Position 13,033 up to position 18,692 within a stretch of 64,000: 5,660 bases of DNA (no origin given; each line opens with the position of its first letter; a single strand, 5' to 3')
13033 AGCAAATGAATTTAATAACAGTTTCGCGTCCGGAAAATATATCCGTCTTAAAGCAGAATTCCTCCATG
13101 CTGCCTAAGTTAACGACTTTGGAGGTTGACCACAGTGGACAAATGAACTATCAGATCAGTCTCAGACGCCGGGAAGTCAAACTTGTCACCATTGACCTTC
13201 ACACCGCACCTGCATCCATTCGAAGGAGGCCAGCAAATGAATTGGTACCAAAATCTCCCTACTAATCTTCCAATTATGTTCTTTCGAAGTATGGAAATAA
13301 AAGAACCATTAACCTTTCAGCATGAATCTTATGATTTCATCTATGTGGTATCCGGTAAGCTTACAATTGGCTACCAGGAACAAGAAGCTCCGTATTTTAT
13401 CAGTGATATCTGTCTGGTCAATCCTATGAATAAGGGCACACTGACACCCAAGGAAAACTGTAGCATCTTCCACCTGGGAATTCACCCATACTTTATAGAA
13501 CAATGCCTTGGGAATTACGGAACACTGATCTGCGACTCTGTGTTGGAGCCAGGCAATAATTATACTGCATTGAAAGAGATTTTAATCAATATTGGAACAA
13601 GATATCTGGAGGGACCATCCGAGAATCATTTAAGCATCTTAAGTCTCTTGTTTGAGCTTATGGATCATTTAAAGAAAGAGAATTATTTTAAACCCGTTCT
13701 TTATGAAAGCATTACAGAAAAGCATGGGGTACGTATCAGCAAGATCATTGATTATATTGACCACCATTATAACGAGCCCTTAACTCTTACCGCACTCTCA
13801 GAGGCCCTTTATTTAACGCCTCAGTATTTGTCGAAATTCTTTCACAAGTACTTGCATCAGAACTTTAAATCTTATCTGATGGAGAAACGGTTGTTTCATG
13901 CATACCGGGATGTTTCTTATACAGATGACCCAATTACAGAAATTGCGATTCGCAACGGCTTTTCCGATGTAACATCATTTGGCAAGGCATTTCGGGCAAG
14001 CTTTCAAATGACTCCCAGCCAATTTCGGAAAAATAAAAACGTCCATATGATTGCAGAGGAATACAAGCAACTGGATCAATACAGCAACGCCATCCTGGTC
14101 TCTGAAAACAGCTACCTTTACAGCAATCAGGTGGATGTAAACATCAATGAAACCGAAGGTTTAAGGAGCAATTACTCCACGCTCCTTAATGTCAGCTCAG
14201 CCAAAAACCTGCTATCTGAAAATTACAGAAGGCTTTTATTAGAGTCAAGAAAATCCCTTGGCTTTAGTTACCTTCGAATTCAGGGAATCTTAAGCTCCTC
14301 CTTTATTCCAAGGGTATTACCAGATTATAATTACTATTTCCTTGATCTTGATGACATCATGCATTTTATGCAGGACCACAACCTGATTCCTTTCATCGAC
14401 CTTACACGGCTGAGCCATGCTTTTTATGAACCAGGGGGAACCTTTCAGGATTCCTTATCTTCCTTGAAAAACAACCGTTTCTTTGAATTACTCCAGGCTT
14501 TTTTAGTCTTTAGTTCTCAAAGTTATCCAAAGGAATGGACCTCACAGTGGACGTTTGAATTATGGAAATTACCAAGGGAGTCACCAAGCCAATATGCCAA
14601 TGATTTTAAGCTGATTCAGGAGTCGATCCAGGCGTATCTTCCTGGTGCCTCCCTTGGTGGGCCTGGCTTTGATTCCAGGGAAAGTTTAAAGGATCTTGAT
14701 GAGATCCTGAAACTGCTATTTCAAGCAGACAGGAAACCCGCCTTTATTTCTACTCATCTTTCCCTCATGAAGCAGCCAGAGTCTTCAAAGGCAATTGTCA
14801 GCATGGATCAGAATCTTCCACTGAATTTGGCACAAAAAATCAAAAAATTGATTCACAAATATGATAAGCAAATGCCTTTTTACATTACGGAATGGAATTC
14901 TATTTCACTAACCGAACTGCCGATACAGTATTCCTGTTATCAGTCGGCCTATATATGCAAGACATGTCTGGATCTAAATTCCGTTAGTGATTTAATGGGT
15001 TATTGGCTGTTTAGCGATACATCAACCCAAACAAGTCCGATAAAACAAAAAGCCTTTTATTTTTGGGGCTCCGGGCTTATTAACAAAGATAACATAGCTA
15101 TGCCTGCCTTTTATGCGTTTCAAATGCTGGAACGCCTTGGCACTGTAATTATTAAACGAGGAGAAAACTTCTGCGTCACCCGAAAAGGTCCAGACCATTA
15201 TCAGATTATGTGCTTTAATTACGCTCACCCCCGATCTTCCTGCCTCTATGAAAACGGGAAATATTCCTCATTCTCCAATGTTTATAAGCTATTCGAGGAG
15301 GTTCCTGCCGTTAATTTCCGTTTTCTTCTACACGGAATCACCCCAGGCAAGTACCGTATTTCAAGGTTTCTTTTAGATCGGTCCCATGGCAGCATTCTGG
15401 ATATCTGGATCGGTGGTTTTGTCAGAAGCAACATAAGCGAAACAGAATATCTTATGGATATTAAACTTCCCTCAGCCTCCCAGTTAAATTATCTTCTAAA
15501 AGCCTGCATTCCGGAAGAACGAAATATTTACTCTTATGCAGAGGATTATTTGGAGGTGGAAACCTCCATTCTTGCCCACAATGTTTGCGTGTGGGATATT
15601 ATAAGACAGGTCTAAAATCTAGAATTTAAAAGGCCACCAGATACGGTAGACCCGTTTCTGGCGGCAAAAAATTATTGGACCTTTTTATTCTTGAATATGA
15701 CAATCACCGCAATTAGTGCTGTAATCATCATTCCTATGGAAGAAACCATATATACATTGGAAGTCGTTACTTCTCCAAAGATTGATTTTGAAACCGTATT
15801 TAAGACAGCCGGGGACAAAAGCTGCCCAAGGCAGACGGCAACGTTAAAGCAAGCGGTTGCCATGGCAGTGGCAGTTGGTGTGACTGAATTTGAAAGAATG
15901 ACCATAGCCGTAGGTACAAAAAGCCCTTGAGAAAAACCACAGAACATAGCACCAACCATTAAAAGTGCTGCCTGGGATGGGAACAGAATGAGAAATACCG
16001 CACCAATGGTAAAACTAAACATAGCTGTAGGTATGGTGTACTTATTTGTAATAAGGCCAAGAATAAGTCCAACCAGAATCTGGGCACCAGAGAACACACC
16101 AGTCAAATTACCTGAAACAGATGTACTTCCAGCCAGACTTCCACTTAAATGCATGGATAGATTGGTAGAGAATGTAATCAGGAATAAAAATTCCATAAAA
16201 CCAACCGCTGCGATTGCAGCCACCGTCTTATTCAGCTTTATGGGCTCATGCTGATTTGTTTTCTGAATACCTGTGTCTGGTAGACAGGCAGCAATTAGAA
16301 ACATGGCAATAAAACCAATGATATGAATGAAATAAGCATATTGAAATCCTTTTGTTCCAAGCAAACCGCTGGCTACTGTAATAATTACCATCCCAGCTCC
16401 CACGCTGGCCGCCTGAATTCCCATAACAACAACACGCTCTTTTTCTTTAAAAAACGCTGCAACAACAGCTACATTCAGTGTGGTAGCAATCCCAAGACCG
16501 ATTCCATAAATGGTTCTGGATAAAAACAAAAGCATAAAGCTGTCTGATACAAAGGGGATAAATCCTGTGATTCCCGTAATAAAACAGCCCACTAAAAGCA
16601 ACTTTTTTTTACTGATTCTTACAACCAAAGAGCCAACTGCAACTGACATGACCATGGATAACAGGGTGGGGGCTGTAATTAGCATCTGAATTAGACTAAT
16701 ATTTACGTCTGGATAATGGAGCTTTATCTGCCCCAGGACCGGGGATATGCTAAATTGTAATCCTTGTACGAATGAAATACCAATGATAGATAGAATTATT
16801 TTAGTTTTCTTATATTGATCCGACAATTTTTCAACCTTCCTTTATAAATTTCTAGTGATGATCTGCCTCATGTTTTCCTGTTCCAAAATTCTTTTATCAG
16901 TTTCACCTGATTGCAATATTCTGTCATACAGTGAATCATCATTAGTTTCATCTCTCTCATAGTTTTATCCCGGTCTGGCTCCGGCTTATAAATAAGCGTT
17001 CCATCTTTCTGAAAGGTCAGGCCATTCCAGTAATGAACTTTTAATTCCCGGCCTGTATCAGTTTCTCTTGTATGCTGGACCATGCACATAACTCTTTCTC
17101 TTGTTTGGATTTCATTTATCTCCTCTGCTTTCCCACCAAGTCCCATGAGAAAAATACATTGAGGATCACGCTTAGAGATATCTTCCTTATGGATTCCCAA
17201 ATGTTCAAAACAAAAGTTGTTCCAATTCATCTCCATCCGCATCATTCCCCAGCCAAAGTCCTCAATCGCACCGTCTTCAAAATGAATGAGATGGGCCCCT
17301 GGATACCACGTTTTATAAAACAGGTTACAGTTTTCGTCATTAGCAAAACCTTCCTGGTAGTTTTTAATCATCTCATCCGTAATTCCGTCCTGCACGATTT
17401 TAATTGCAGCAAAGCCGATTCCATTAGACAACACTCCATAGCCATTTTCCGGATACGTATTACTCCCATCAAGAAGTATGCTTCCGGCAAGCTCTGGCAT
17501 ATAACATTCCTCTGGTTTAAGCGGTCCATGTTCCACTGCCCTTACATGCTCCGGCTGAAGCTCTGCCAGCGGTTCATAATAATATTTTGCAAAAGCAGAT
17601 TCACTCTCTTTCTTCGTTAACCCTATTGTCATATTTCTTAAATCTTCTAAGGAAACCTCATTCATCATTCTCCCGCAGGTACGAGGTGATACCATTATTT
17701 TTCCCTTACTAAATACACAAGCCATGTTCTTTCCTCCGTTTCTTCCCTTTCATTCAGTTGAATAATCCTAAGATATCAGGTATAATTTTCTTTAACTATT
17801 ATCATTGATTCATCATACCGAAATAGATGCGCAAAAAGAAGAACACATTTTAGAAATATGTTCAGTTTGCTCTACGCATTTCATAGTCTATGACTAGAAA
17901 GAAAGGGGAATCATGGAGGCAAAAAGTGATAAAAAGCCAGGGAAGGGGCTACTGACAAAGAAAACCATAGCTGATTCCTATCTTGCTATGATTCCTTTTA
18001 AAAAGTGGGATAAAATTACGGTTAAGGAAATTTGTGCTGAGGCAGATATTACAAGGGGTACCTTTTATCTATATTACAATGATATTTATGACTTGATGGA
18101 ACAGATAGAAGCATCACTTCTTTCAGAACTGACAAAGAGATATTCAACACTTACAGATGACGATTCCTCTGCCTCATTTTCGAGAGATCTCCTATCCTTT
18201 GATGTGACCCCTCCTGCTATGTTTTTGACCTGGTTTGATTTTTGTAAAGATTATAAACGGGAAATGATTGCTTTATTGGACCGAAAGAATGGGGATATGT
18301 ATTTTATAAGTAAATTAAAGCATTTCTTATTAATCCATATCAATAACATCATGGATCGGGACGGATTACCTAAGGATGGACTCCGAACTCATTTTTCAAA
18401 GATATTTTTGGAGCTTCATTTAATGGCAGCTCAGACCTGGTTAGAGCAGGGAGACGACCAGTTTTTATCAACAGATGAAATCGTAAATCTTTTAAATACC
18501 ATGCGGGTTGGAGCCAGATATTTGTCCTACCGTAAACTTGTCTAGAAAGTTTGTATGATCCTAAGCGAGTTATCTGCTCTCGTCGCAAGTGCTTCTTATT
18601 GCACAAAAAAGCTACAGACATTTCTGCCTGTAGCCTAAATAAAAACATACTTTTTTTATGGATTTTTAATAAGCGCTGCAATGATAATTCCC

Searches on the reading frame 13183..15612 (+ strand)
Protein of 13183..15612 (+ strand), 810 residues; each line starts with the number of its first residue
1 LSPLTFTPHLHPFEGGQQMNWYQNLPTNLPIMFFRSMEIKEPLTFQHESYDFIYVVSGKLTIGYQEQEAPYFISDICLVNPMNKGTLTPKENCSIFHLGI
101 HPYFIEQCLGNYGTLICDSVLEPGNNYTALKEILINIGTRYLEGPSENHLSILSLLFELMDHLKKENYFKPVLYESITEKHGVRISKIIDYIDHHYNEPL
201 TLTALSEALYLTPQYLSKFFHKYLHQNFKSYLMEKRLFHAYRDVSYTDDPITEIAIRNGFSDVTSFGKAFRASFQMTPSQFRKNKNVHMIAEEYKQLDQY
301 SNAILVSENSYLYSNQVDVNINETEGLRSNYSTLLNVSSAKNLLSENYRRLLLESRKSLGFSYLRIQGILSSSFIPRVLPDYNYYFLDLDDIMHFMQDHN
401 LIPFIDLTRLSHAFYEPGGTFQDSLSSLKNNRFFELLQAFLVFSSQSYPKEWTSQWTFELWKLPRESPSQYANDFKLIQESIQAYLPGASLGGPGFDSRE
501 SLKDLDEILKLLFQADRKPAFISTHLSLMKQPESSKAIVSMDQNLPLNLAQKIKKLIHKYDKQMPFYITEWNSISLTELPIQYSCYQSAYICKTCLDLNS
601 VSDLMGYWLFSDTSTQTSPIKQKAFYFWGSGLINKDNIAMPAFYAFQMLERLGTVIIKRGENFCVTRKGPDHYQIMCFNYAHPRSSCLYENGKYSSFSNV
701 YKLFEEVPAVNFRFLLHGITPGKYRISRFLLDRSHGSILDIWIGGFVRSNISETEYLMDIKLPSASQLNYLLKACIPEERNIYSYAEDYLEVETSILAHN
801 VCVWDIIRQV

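Call 43: search_protein_families(library=pfam, proteins=[window:13183-15612:+], max_evalue=0.00001)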
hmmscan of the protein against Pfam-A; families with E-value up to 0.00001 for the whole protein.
window:13183-15612:+ (810 aa): 3 families
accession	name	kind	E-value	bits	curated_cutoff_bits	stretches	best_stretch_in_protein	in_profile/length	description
PF01229.23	Glyco_hydro_39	-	1.3e-25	90.6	26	1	332-657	19-355/472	Glycosyl hydrolases family 39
PF12833.13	HTH_18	-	4.3e-19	69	33.6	1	205-283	1-79/80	Helix-turn-helix domain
PF00165.29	HTH_AraC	-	6.1e-07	29.9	26.6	0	249-283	9-42/42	Bacterial regulatory helix-turn-helix proteins, AraC family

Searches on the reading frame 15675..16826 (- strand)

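Call 43: search_protein_families(library=pfam, proteins=[window:15675-16826:-], max_evalue=0.00001)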
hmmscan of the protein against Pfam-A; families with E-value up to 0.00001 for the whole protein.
window:15675-16826:- (384 aa): 1 family
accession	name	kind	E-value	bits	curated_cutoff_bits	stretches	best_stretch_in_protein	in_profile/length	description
PF07690.21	MFS_1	-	2.3e-34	119.3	33.4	2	18-191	5-181/347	Major Facilitator Superfamily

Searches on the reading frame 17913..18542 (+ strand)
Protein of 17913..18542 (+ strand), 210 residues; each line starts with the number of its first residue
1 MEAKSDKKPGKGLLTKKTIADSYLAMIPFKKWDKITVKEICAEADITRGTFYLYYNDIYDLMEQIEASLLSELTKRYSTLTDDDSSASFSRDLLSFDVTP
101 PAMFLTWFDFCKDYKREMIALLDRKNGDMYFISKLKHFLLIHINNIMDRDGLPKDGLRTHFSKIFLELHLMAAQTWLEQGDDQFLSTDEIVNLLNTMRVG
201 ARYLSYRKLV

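Call 43: search_protein_families(library=pfam, proteins=[window:17913-18542:+], max_evalue=0.00001)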
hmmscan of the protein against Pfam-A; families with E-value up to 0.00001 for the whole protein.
window:17913-18542:+ (210 aa): 0 families

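Call 91: search_protein_families(library=pfam, proteins=[window:17913-18542:+], max_evalue=0.01)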
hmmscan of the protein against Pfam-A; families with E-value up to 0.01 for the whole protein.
window:17913-18542:+ (210 aa): 1 family
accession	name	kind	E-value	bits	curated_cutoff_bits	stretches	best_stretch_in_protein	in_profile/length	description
PF00440.29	TetR_N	-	4.7e-05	23.5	24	1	33-64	15-46/47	Bacterial regulatory proteins, tetR family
